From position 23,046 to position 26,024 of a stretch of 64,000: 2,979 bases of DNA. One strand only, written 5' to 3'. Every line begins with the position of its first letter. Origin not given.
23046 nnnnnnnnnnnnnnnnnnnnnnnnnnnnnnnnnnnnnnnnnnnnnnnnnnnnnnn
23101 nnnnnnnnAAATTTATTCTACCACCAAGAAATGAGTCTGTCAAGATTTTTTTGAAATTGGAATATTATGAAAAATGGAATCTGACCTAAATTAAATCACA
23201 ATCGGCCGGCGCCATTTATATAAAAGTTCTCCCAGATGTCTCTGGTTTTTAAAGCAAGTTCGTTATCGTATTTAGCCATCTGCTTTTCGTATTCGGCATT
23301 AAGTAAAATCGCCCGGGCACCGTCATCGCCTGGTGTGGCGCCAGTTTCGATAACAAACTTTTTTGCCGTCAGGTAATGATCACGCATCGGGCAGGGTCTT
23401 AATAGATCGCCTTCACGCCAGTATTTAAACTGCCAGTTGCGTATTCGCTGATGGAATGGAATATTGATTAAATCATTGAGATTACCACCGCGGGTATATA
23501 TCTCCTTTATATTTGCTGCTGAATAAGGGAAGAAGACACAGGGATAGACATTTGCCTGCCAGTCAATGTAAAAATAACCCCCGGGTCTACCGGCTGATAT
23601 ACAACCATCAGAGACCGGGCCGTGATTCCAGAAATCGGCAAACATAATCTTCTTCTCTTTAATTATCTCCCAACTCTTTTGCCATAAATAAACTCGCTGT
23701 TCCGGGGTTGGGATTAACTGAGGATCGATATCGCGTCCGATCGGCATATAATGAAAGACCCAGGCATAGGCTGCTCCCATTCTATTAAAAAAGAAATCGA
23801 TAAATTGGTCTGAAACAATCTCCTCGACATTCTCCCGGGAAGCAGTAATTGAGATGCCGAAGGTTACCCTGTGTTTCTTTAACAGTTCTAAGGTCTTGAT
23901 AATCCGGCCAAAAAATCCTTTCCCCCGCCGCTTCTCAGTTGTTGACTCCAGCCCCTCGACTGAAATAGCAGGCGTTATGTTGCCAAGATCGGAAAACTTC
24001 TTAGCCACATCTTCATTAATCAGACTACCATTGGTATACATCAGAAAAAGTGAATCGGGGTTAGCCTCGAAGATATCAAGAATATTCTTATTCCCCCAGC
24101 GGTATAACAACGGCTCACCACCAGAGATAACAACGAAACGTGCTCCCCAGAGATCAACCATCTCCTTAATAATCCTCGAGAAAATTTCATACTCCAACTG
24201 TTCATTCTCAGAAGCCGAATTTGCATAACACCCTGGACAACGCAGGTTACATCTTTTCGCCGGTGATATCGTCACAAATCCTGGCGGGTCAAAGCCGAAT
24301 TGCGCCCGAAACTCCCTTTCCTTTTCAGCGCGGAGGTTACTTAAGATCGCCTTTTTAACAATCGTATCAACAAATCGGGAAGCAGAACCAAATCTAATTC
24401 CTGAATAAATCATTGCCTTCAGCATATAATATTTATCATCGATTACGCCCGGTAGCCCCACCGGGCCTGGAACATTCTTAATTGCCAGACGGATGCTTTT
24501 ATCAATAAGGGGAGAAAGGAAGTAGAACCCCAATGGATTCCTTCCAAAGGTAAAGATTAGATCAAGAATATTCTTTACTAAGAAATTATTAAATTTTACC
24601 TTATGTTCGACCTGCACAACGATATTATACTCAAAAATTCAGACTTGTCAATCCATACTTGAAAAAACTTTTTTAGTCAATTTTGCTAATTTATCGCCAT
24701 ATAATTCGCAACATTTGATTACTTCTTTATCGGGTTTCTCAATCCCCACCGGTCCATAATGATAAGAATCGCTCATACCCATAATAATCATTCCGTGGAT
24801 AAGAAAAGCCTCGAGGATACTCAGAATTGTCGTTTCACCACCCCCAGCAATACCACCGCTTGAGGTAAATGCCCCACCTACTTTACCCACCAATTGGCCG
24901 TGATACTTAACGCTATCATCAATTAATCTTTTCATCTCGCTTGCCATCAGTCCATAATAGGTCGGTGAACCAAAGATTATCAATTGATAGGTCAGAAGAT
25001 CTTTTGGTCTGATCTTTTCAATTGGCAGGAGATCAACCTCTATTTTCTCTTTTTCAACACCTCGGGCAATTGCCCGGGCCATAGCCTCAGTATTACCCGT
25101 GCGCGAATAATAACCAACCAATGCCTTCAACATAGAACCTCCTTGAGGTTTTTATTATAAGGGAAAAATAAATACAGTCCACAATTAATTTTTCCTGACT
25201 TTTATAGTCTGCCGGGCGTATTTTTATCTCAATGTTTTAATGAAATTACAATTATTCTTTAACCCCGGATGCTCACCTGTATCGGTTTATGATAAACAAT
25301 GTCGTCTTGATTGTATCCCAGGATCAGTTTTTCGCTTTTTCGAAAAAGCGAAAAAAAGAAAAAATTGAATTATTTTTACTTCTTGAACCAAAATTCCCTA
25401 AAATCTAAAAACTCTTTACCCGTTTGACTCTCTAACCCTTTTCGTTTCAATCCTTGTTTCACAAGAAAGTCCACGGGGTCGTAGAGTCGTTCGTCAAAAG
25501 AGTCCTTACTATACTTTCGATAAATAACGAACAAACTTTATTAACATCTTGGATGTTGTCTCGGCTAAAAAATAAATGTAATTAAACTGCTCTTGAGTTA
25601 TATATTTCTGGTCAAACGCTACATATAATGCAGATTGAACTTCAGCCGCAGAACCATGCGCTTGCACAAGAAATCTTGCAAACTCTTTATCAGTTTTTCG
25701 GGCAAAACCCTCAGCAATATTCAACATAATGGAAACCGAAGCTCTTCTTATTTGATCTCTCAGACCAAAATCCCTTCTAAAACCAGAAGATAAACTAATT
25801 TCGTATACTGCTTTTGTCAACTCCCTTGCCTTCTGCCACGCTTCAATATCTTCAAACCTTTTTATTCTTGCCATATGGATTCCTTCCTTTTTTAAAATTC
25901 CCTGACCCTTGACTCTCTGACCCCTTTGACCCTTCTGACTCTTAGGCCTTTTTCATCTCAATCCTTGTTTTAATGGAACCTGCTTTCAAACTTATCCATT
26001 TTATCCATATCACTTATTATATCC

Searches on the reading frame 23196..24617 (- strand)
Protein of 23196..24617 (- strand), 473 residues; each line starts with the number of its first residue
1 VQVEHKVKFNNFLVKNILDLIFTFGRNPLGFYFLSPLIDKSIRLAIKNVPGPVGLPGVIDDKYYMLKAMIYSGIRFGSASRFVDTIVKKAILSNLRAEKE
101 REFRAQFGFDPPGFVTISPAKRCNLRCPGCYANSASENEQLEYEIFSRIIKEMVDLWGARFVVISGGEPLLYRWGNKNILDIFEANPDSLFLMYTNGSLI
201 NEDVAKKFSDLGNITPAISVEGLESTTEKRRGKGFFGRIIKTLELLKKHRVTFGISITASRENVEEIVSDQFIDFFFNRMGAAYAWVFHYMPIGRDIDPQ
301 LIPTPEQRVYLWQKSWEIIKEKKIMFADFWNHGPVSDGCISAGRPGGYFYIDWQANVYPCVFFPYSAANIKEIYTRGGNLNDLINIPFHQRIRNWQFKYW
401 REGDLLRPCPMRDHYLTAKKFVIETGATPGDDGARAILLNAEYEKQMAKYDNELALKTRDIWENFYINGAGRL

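Call 5: search_protein_families(library=pfam, proteins=[window:23196-24617:-])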
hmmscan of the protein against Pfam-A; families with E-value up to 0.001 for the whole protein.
window:23196-24617:- (473 aa): 2 families
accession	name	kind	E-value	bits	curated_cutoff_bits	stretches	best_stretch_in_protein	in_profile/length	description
PF04055.27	Radical_SAM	-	3.4e-19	70.1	29.5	1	117-267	1-159/166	Radical SAM superfamily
PF13353.11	Fer4_12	-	7.3e-05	23.5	22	1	120-206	12-100/137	4Fe-4S single cluster domain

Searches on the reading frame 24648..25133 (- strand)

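Call 5: search_protein_families(library=pfam, proteins=[window:24648-25133:-])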
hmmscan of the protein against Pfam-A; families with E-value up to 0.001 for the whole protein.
window:24648-25133:- (161 aa): 4 families
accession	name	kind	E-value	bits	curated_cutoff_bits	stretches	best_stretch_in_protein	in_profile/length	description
PF03358.20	FMN_red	-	1.9e-12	47.5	24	1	50-119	72-141/152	NADPH-dependent FMN reductase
PF00258.30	Flavodoxin_1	-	3.5e-11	43.9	25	1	6-74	1-72/143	Flavodoxin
PF12724.12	Flavodoxin_5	-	5.5e-08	33.7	27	1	5-73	1-68/145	Flavodoxin domain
PF12641.12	Flavodoxin_3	-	0.00032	21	27.5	1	6-71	2-63/160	Flavodoxin domain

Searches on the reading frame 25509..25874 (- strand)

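Call 5: search_protein_families(library=pfam, proteins=[window:25509-25874:-])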
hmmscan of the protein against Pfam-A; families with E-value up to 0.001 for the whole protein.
window:25509-25874:- (121 aa): 1 family
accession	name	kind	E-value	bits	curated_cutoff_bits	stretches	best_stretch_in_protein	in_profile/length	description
PF05635.17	23S_rRNA_IVP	-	1.8e-35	121.8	33.8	1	8-112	1-105/106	23S rRNA-intervening sequence protein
